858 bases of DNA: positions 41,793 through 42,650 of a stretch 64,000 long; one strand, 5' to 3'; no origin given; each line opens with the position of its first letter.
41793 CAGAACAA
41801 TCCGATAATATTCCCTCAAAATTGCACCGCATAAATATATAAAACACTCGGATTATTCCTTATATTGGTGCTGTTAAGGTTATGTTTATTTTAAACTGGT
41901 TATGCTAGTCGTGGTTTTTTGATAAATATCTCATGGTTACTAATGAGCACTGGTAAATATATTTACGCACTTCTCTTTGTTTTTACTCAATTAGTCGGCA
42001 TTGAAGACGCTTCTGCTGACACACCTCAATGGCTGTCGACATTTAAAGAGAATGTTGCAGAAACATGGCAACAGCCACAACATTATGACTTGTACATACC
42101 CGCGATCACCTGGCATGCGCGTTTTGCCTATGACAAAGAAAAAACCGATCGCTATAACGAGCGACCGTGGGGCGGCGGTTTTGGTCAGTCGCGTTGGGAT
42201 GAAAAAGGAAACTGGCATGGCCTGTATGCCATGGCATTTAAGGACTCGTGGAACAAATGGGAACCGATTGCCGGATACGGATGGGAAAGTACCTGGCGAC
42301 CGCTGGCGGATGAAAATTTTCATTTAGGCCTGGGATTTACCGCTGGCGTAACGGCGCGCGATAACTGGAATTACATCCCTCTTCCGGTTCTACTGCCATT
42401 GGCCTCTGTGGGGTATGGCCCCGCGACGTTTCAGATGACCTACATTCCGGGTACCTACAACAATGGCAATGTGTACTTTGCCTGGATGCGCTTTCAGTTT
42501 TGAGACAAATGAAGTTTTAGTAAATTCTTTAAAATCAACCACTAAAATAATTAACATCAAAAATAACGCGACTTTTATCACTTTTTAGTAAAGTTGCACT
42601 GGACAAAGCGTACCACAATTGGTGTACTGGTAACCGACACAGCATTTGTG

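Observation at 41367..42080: pagP with divergent 5' end and long AT-rich upstream region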

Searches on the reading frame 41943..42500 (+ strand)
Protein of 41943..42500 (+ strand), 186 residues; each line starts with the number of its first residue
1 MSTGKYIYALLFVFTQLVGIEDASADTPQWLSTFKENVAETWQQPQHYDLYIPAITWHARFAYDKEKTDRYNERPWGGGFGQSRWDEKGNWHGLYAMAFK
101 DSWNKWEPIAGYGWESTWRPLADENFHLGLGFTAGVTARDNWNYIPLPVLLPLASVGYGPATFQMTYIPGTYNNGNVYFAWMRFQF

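Call 6: search_protein_families(library=ncbifam, proteins=[window:41943-42500:+])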
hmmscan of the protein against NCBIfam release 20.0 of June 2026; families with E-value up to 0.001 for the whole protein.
window:41943-42500:+ (186 aa): 1 family
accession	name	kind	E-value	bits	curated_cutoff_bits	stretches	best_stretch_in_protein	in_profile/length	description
NF008271.1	PRK11045.1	equivalog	3e-92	307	155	1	9-186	8-188/188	lipid IV(A) palmitoyltransferase PagP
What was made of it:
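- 41943..42503 (+): pagP (lipid IV(A)/lipid A palmitoyltransferase), intact, 186 aa. NCBIfam equivalog NF008271, 307 bits against a cut-off of 155 (call 6).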

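Call 11: find_homologous_proteins(query=window:41943-42500:+)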
Query window:41943-42500:+ (186 aa): 692 proteins with E <= 0.001 among 715 candidates; the best 120 are listed.
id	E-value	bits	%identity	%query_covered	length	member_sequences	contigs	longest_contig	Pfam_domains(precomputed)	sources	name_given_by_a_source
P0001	8.9e-115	400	87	100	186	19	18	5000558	PF07017.18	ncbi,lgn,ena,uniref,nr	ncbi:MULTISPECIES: lipid IV(A) palmitoyltransferase PagP [Escherichia]|uniref:Lipid A palmitoyltrans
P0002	6.8e-112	390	85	100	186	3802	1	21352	PF07017.18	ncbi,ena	-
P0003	1.4e-111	389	84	100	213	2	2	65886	PF07017.18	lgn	-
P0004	3.4e-111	388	84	100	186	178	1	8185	PF07017.18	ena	-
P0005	1.7e-107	376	88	92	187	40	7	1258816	PF07017.18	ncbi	ncbi:TPA: lipid IV(A) palmitoyltransferase PagP [Citrobacter farmeri]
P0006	3.1e-107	375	83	99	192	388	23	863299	PF07017.18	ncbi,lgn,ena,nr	ncbi:TPA: lipid IV(A) palmitoyltransferase PagP [Citrobacter farmeri]|nr:lipid IV(A) palmitoyltransf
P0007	1.6e-106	373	83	100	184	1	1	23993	PF07017.18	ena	-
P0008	1.6e-105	369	84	96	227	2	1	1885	PF07017.18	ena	-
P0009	1.1e-104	367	82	98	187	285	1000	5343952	PF07017.18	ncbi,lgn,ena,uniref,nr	ncbi:TPA: lipid IV(A) palmitoyltransferase PagP [Citrobacter freundii]|uniref:Lipid A acyltransferas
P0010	4.1e-103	362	80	98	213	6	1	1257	PF07017.18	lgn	-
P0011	1.6e-102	360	80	98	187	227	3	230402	PF07017.18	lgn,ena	-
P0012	8.7e-102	357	78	100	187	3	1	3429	PF07017.18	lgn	-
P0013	1.6e-101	356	78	99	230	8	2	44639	PF07017.18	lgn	-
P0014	1.0e-100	354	79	98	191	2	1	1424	PF07017.18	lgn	-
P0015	3.8e-100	352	97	80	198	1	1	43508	PF07017.18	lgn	-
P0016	4.3e-100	352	76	100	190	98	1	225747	PF07017.18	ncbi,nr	ncbi:lipid IV(A) palmitoyltransferase PagP [Enterobacter roggenkampii]|nr:lipid IV(A) palmitoyltrans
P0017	9.3e-100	351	84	91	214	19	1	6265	PF07017.18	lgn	-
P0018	2.0e-99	350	79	98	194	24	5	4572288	PF07017.18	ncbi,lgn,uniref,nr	ncbi:lipid IV(A) palmitoyltransferase PagP [Escherichia fergusonii]|uniref:lipid IV(A) palmitoyltran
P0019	7.1e-99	348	78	98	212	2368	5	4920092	PF07017.18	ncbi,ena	-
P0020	7.2e-99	348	80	94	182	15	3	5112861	PF07017.18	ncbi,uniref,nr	ncbi:lipid IV(A) palmitoyltransferase PagP [Leclercia sp. LTM14]|uniref:Lipid A acyltransferase PagP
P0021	9.9e-99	347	78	98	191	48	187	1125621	PF07017.18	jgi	jgi:palmitoyl transferase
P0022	1.1e-98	347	77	98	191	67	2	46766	PF07017.18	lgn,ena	-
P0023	1.7e-98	346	84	89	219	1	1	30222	PF04321.24,PF07017.18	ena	-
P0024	2.2e-98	346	76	100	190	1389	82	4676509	PF07017.18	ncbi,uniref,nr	ncbi:lipid IV(A) palmitoyltransferase PagP [Salmonella enterica]|uniref:Lipid A acyltransferase PagP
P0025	3.6e-98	345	79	93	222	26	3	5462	PF07017.18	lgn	-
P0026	5.3e-98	345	79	91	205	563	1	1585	PF07017.18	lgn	-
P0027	1.1e-97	344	76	97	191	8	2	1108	PF07017.18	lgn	-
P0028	2.5e-97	343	77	97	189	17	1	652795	PF07017.18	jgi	-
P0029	1.4e-96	340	75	98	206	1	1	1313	PF07017.18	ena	-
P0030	1.4e-96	340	75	98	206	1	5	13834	PF07017.18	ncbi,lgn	-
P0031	1.6e-96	340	85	84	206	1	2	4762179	PF07017.18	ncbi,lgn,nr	ncbi:Antimicrobial peptide resistance and lipid A acylation protein PagP [Enterobacteriaceae bacteri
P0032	1.6e-96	340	85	84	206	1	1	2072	PF07017.18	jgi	jgi:lipid IVA palmitoyltransferase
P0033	1.8e-96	340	75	97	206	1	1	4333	PF07017.18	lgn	-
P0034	2.0e-96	340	74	97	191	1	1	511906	PF07017.18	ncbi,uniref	ncbi:lipid IV(A) palmitoyltransferase PagP [Pseudocitrobacter vendiensis]|uniref:lipid IV(A) palmito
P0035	2.2e-96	340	75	97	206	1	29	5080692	PF07017.18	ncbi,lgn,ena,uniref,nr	ncbi:Lipid A palmitoyltransferase PagP [Pseudocitrobacter corydidari]|uniref:Lipid A acyltransferase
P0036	2.3e-96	339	85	84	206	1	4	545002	PF07017.18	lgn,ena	-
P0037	2.6e-96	339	73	100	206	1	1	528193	PF07017.18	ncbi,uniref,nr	ncbi:palmitoyl transferase [Pseudocitrobacter faecalis]|uniref:Lipid A acyltransferase PagP n=2 Tax=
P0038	2.6e-96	339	85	84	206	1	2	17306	PF07017.18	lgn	-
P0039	3.0e-96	339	83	84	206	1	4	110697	PF07017.18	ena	-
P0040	3.0e-96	339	74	97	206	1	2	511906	PF07017.18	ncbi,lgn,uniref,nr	ncbi:Lipid A palmitoyltransferase PagP [Pseudocitrobacter vendiensis]|uniref:Lipid A acyltransferase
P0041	3.3e-96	339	75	97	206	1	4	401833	PF07017.18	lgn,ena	-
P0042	6.2e-96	338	74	97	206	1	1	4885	PF07017.18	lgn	-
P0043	1.1e-95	337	74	100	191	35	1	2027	PF07017.18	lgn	-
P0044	1.2e-95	337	72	100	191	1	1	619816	PF07017.18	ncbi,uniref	ncbi:lipid IV(A) palmitoyltransferase PagP [Pseudocitrobacter faecalis]|uniref:lipid IV(A) palmitoyl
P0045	1.4e-95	337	74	97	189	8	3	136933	PF07017.18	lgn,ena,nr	nr:lipid IV(A) palmitoyltransferase PagP [Pseudocitrobacter faecalis]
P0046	1.5e-95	337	74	98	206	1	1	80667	PF07017.18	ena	-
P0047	1.6e-95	337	73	100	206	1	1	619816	PF07017.18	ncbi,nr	ncbi:lipid A palmitoyltransferase PagP [Pseudocitrobacter faecalis]|nr:lipid A palmitoyltransferase 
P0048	5.6e-95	335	75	99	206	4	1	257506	PF07017.18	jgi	jgi:Antimicrobial peptide resistance and lipid A acylation protein PagP.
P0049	6.9e-95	335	83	87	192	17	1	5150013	PF07017.18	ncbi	-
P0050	9.0e-95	334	72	99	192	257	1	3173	PF07017.18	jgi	-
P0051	1.2e-94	334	84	83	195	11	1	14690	PF07017.18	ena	-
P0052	1.6e-94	333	78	94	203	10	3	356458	PF07017.18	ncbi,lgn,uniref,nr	ncbi:lipid IV(A) palmitoyltransferase PagP [Mangrovibacter plantisponsor]|uniref:Lipid A acyltransfe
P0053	4.6e-94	332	75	95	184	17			PF07017.18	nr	nr:lipid IV(A) palmitoyltransferase PagP [Cronobacter muytjensii]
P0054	5.1e-94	332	76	97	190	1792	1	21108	PF07017.18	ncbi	ncbi:lipid IV(A) palmitoyltransferase PagP, partial [Klebsiella pneumoniae]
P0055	5.6e-94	332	74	95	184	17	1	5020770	PF07017.18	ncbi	ncbi:lipid IV(A) palmitoyltransferase PagP [Kluyvera intermedia]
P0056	6.2e-94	332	72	100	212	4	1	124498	PF07017.18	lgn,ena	-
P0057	6.7e-94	331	72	100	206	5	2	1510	PF07017.18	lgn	-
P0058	1.5e-93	330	99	75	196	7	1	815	PF07017.18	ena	-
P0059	1.6e-93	330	83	84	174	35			PF07017.18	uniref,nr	uniref:lipid IV(A) palmitoyltransferase PagP n=1 Tax=Scandinavium goeteborgense TaxID=1851514 RepID=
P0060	2.0e-93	330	71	100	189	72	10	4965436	PF07017.18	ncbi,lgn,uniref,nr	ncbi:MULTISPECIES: lipid IV(A) palmitoyltransferase PagP [Cedecea]|uniref:Lipid A acyltransferase Pa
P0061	2.7e-93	329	72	99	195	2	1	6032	PF07017.18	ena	-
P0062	2.9e-93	329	84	82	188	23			PF07017.18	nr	nr:lipid IV(A) palmitoyltransferase PagP [Cedecea sulfonylureivorans]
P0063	3.6e-93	329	72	99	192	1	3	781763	PF07017.18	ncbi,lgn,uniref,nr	ncbi:phospholipid:lipid A palmitoyltransferase [Cronobacter sakazakii]|uniref:lipid IV(A) palmitoylt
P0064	3.9e-93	329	70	100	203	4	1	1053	PF07017.18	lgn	-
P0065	5.8e-93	328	73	99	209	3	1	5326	PF07017.18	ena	-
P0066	6.2e-93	328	71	99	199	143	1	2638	PF07017.18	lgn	-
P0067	9.4e-93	328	72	99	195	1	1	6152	PF07017.18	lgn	-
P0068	9.7e-93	328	80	89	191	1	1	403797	PF07017.18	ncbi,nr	ncbi:TPA: lipid IV(A) palmitoyltransferase PagP [Klebsiella pneumoniae]|nr:lipid IV(A) palmitoyltran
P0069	1.2e-92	327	74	98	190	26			PF07017.18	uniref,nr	uniref:lipid IV(A) palmitoyltransferase PagP n=1 Tax=Klebsiella sp. RIT-PI-d TaxID=1681196 RepID=UPI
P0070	1.5e-92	327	82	83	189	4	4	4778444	PF07017.18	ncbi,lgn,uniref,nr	ncbi:Lipid A palmitoyltransferase PagP precursor [Cedecea lapagei]|uniref:Lipid A acyltransferase Pa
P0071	1.8e-92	327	76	95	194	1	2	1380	PF07017.18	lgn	-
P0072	3.0e-92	326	74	97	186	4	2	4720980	PF07017.18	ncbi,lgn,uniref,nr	ncbi:lipid IV(A) palmitoyltransferase PagP [Franconibacter daqui]|uniref:lipid IV(A) palmitoyltransf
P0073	4.8e-92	325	84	83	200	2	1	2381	PF07017.18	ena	-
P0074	5.3e-92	325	84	83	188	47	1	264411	PF07017.18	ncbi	-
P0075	1.4e-91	324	83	83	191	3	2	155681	PF07017.18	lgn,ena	-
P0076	1.5e-91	324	71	99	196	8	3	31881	PF07017.18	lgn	-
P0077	4.0e-91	322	70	100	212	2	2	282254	PF07017.18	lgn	-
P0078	5.2e-91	322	74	96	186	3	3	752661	PF07017.18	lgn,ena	-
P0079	1.4e-89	317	74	100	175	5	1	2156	PF07017.18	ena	-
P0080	1.5e-89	317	88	82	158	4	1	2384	PF07017.18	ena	-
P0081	1.7e-89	317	76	89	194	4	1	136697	PF07017.18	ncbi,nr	ncbi:phospholipid:lipid A palmitoyltransferase [Enterobacterales bacterium CwR94]|nr:phospholipid:li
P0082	3.3e-89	316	73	100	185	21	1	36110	PF07017.18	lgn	-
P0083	4.3e-89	316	79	83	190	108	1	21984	PF07017.18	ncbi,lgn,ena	-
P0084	5.6e-89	315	72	95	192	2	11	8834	PF07017.18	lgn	-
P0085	7.7e-89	315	81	78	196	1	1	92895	PF07017.18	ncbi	-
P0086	1.0e-87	311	70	98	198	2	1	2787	PF07017.18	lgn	-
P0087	1.5e-87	311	74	92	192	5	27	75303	PF07017.18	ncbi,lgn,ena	-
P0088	1.8e-87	310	70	98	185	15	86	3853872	PF07017.18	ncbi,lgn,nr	ncbi:phospholipid:lipid A palmitoyltransferase [Edwardsiella ictaluri]|nr:phospholipid:lipid A palmi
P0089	1.0e-86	308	81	83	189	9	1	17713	PF07017.18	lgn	-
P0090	3.3e-86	306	73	100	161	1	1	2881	PF07017.18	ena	-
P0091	4.3e-86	306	74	99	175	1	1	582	PF07017.18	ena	-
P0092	4.3e-86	306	80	83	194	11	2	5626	PF07017.18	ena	-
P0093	6.3e-86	305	80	83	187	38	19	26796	PF07017.18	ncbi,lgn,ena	ncbi:TPA: lipid IV(A) palmitoyltransferase PagP [Escherichia coli]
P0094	1.6e-85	304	73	92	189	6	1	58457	PF07017.18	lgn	-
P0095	1.7e-85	304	73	92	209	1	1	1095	PF07017.18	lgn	-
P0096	3.6e-85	303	81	81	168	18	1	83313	PF07017.18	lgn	-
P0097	4.8e-85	303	68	98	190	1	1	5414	PF07017.18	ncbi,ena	-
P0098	6.3e-85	302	78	83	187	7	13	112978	PF07017.18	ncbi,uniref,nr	ncbi:lipid IV(A) palmitoyltransferase PagP [Escherichia coli]|uniref:lipid IV(A) palmitoyltransferas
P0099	6.4e-85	302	78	83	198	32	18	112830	PF07017.18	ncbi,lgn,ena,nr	ncbi:phospholipid:lipid A palmitoyltransferase [Escherichia coli]|nr:phospholipid:lipid A palmitoylt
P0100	2.5e-84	300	67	100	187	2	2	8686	PF07017.18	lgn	-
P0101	3.4e-84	300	75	83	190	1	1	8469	PF07017.18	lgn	-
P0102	6.1e-84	299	70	95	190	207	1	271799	PF07017.18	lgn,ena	-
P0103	7.0e-84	299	73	92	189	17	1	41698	PF07017.18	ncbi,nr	ncbi:antimicrobial peptide resistance and lipid A acylation PagP [Klebsiella pneumoniae]|nr:antimicr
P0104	7.4e-84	299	70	100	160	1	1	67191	PF07017.18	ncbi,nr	ncbi:MAG: lipid IV(A) palmitoyltransferase PagP [Escherichia coli]|nr:lipid IV(A) palmitoyltransfera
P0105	1.0e-83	298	82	79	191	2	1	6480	PF07017.18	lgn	-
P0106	1.7e-83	297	76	83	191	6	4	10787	PF07017.18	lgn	-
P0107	1.9e-83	297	69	97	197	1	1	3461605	PF07017.18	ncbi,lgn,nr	ncbi:MAG: Lipid A palmitoyltransferase PagP [Candidatus Erwinia impunctatus]|nr:Lipid A palmitoyltra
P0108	2.7e-83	297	92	74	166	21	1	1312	PF07017.18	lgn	-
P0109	2.9e-83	297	79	83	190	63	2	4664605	PF07017.18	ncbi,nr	ncbi:lipid IV(A) palmitoyltransferase PagP [Erwinia persicina]|nr:lipid IV(A) palmitoyltransferase P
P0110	4.4e-83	296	82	78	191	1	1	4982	PF07017.18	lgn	-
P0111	7.2e-83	295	71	92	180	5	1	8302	PF07017.18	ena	-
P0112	8.6e-83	295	76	83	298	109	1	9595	PF07017.18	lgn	-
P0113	1.1e-82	295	67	95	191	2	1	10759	PF07017.18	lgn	-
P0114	1.3e-82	295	76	84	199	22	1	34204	PF07017.18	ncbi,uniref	ncbi:lipid IV(A) palmitoyltransferase PagP [Erwinia sp. V71]|uniref:lipid IV(A) palmitoyltransferase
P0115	2.9e-82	293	67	94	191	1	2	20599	PF07017.18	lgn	-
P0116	3.8e-82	293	75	83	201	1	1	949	PF07017.18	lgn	-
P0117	4.7e-82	293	77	82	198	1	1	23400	PF07017.18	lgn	-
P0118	6.5e-82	292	66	100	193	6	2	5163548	PF07017.18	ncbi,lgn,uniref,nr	ncbi:palmitoyl transferase [Erwinia toletana]|uniref:Lipid A acyltransferase PagP n=1 Tax=Winslowiel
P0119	8.5e-82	292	75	83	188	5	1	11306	PF07017.18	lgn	-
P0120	1.2e-81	291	74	90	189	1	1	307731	PF07017.18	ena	-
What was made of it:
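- On PagP lipid A palmitoyltransferase (Pfam PF07017 / NCBIfam NF008271): The precomputed domain of all homologues is PF07017 (call 11).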

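Call 30: find_related_loci(query=window:41943-42500:+, collection=genome_contigs, flank=2500)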
Query window:41943-42500:+ (186 aa) in genome_contigs; peptide patterns used: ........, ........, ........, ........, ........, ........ (x = any residue, [..] = any of these).
165 stretches matched a pattern; 160 encode a relative of the query (tblastn E <= 1e-3); the best 80 are kept; 80 distinct loci.
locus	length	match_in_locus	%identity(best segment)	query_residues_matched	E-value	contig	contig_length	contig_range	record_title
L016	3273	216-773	92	1-186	3e-118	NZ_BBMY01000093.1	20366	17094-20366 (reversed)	Escherichia albertii NBRC 107761 = DSM 17582 strain NBRC 107761, whole genome shotgun sequence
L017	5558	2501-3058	87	1-186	3e-113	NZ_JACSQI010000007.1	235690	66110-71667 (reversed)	Escherichia whittamii strain Sa2BVA5 NODE_7_length_235690_cov_8.592060, whole genome shotgun sequence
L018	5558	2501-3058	85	1-186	3e-111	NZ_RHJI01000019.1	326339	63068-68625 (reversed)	Escherichia sp. E1V33 1V33_19_consensus, whole genome shotgun sequence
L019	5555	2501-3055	84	2-186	3e-107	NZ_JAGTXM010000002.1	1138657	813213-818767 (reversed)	Citrobacter amalonaticus strain ku-bf3 scaffold_1, whole genome shotgun sequence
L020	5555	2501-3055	83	2-186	2e-105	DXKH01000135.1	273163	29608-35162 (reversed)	MAG TPA_asm: Citrobacter sp. isolate HRGM_Genome_0066 HRGM_Genome_0066_135, whole genome shotgun sequence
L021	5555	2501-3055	83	2-186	1e-105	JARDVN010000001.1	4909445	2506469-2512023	Citrobacter amalonaticus strain AUH_CA_2023_1 contig_2, whole genome shotgun sequence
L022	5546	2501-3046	82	5-186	3e-104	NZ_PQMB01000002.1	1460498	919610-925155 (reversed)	Citrobacter amalonaticus strain S646 scaffold2.1, whole genome shotgun sequence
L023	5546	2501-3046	82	5-186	1e-103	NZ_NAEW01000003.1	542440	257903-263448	Citrobacter braakii strain ATCC 51113 CbraakiiATCC_L001_NODE_3_length_542440__24.2485, whole genome shotgun sequence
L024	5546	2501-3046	82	5-186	2e-103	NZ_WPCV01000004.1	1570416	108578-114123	Citrobacter sp. On2M On2M_4, whole genome shotgun sequence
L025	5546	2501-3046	81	5-186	2e-102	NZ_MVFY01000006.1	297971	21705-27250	Citrobacter portucalensis strain A60 A60_S7_L001_NODE_6_length_297971_cov_19.5362, whole genome shotgun sequence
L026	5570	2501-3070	79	1-186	2e-102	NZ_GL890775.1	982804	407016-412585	Enterobacter mori LMG 25706 ENTMO1_scaffold4, whole genome shotgun sequence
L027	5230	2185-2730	80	5-186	6e-102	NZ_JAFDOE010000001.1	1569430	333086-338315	Citrobacter sp. FP75 contig1, whole genome shotgun sequence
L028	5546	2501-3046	81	5-186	5e-102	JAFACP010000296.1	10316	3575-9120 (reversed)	MAG: Proteobacteria bacterium isolate OH_SBB_50 k127_86587, whole genome shotgun sequence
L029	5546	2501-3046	79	5-186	5e-102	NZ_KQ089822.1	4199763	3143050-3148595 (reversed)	Citrobacter sp. MGH106 aetzL-supercont1.1, whole genome shotgun sequence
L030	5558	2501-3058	78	1-186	8e-102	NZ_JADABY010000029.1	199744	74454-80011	Citrobacter sp. Res13-Sevr-PEB04-36 seq_tig29, whole genome shotgun sequence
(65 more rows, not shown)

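Call 32: list_cluster_members(proteins=[window:41943-42500:+, L016:216-773:+])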
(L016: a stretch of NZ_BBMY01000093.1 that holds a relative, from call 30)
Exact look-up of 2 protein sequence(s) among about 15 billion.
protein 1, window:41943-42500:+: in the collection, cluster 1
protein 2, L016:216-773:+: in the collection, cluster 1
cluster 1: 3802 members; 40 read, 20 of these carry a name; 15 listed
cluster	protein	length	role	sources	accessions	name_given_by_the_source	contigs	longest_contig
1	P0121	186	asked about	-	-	phospholipid:lipid A palmitoyltransferase [Escherichia coli] | Lipid A palmitoyltransferase PagP n=3 Tax=Escherichia coli TaxID=562 ... | lipid IV(A) palmitoyltransferase PagP [Escherichia coli]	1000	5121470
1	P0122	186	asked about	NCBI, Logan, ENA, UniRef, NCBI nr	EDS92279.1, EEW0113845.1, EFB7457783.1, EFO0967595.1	lipid IV(A) palmitoyltransferase PagP [Escherichia albertii] | Lipid A palmitoyltransferase PagP n=1 Tax=Escherichia albertii (strain TW07627) ...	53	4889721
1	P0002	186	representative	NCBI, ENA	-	-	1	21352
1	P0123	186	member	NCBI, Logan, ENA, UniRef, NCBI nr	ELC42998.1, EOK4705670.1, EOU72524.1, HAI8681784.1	TPA: lipid IV(A) palmitoyltransferase PagP [Escherichia coli] | lipid IV(A) palmitoyltransferase PagP n=1 Tax=Escherichia coli TaxID=562 ... | lipid IV(A) palmitoyltransferase PagP [Escherichia coli]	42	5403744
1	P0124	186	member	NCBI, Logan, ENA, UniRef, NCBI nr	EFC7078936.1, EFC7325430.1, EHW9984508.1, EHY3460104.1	lipid IV(A) palmitoyltransferase PagP [Escherichia coli] | lipid IV(A) palmitoyltransferase PagP n=1 Tax=Escherichia coli TaxID=562 ...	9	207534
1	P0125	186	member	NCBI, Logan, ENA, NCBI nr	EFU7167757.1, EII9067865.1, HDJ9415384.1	lipid IV(A) palmitoyltransferase PagP [Escherichia coli]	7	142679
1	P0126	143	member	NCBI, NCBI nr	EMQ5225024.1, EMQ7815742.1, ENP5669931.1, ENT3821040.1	TPA: lipid IV(A) palmitoyltransferase PagP, partial [Escherichia coli] | lipid IV(A) palmitoyltransferase PagP [Escherichia coli]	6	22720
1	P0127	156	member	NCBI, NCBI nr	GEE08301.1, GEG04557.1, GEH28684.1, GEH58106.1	lipid IV(A) palmitoyltransferase PagP [Escherichia coli]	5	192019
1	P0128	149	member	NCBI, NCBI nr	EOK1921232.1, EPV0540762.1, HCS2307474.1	lipid IV(A) palmitoyltransferase PagP, partial [Shigella sonnei] | lipid IV(A) palmitoyltransferase PagP [Shigella sonnei]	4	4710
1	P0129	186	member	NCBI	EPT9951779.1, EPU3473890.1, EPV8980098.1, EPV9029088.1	lipid IV(A) palmitoyltransferase PagP [Shigella flexneri]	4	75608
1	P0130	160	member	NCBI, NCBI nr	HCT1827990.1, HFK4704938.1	TPA: lipid IV(A) palmitoyltransferase PagP, partial [Escherichia coli] | lipid IV(A) palmitoyltransferase PagP [Escherichia coli]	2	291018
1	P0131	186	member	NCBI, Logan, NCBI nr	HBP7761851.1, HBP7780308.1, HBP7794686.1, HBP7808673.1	TPA: lipid IV(A) palmitoyltransferase PagP [Escherichia coli] | lipid IV(A) palmitoyltransferase PagP [Escherichia coli]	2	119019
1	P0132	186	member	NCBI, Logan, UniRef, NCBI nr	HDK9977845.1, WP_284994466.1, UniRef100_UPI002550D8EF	TPA: lipid IV(A) palmitoyltransferase PagP [Escherichia coli] | lipid IV(A) palmitoyltransferase PagP n=1 Tax=Escherichia coli TaxID=562 ... | lipid IV(A) palmitoyltransferase PagP [Escherichia coli]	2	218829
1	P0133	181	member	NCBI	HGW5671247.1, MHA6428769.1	lipid IV(A) palmitoyltransferase PagP, partial [Escherichia coli]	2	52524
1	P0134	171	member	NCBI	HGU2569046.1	TPA: lipid IV(A) palmitoyltransferase PagP, partial [Escherichia coli]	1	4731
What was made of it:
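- The exact protein is on at least 1,000 contigs (call 32).
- Tried and rejected: The E2348, K-12 and E. albertii proteins share one 90% cluster (calls 11, 32).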

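Call 33: find_encoding_contigs(protein=L016:216-773:+, flank=3000, max_places=6)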
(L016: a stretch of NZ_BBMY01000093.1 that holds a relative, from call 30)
Protein L016:216-773:+ (186 aa): 24 contigs read that carry it; 6 places shown.
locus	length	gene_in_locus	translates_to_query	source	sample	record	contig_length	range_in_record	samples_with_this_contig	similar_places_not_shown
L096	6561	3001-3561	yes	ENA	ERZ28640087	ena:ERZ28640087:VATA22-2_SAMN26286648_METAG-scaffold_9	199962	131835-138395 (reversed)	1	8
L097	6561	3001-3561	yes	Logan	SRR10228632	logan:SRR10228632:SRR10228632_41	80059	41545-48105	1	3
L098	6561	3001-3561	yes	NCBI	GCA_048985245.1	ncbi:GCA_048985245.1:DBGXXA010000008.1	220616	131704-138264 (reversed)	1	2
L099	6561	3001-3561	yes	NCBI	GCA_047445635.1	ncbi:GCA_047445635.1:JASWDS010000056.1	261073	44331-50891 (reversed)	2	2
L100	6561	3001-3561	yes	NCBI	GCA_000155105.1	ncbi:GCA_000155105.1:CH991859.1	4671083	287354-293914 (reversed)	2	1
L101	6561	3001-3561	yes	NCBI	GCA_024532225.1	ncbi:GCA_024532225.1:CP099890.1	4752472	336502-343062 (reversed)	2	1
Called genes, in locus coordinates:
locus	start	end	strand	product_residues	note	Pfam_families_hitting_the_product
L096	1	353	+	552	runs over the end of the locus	PF02743:dCache_1 (weak), PF17203:sCache_3_2, PF08448:PAS_4 (faint), PF00989:PAS (faint), PF14689:SPOB_a (weak), PF02518:HATPase_c, PF13581:HATPase_c_2 (weak), PF14501:HATPase_c_5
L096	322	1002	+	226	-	PF00072:Response_reg, PF20714:HTH_64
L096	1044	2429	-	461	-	PF03606:DcuC, PF03600:CitMHS (faint), PF06808:DctM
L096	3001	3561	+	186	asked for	PF07017:PagP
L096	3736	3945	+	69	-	PF00313:CSD, PF08206:OB_RNB (weak)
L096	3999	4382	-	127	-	PF02537:CRCB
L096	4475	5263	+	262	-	PF00795:CN_hydrolase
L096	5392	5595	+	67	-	PF02416:TatA_B_E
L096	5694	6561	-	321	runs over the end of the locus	PF16881:LIAS_N (weak), PF04055:Radical_SAM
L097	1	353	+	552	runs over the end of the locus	PF02743:dCache_1 (weak), PF17203:sCache_3_2, PF08448:PAS_4 (faint), PF00989:PAS (faint), PF14689:SPOB_a (weak), PF02518:HATPase_c, PF13581:HATPase_c_2 (weak), PF14501:HATPase_c_5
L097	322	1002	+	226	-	PF00072:Response_reg, PF20714:HTH_64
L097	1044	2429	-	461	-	PF03606:DcuC, PF03600:CitMHS (faint), PF06808:DctM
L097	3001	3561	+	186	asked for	PF07017:PagP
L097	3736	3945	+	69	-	PF00313:CSD, PF08206:OB_RNB (weak)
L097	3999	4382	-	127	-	PF02537:CRCB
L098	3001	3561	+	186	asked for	PF07017:PagP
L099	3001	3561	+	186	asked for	PF07017:PagP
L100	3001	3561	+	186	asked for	PF07017:PagP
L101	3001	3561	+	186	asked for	PF07017:PagP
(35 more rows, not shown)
